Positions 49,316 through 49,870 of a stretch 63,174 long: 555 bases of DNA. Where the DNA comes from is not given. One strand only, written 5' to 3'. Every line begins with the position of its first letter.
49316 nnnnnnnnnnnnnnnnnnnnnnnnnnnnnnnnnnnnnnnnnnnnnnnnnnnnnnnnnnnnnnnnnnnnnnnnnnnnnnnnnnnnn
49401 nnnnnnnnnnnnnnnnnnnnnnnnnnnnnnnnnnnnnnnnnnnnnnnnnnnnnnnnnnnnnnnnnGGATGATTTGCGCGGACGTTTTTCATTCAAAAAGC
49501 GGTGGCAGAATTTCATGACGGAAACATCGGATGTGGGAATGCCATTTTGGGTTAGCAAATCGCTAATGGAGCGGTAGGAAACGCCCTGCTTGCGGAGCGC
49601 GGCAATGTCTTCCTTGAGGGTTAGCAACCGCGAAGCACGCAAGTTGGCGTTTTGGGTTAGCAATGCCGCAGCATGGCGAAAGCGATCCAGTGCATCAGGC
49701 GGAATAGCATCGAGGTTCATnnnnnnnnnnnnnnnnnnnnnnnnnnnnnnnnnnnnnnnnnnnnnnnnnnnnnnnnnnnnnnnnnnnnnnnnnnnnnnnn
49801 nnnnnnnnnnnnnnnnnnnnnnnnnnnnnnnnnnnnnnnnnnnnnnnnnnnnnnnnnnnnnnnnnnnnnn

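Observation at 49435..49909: Strictly 12-bp-phased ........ iteron array at the head of the HTH-ParA-T4CP operon, with extra copies inside the HTH gene itself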

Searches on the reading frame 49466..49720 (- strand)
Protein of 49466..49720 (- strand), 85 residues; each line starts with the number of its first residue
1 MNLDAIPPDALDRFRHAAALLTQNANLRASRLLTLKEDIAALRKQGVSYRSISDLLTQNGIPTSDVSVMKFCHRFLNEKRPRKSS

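Call 96: search_dna_similar(query=window:49466-49720:-, collection=plasmids, mode=protein, max_evalue=1, max_rows=20)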
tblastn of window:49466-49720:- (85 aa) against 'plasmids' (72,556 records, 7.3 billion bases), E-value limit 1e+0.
Records with a match: 7; places in all: 7; records where one place covers at least 80% of the query: 1.
Best place of each record, by identity: <60% 7.
By first word of the organism name: Variovorax 4; Streptomyces 1; Moraxella 1; Undibacterium 1.
By predicted mobility (MOB-suite, as given by PLSDB): non-mobilizable 6; mobilizable 1.
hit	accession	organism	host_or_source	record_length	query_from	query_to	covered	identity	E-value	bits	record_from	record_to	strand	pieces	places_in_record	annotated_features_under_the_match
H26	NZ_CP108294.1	Streptomyces sp. NBC_00028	-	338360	1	83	98%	27.9%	9e-1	34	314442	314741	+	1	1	alpha/beta fold hydrolase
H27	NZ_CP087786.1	Moraxella bovis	Bovine,bacteria culture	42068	11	73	74%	33.3%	6e-1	35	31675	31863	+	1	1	recombinase family protein (x2)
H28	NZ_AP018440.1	Undibacterium sp. KW1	-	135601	34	80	55%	34.0%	7e-2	37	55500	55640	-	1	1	hypothetical protein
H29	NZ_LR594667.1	Variovorax sp. SRS16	linuron-contaminated soil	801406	37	74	45%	39.5%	6e-1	35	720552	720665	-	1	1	hypothetical protein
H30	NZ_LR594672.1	Variovorax sp. PBL-E5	linuron-contaminated soil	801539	37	74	45%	39.5%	6e-1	35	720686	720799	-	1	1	hypothetical protein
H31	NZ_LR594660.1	Variovorax sp. PBL-H6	linuron-contaminated soil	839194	37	74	45%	39.5%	6e-1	35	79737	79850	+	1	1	hypothetical protein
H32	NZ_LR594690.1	Variovorax sp. WDL1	linuron-contaminated soil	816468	37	74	45%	39.5%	7e-1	35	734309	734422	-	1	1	hypothetical protein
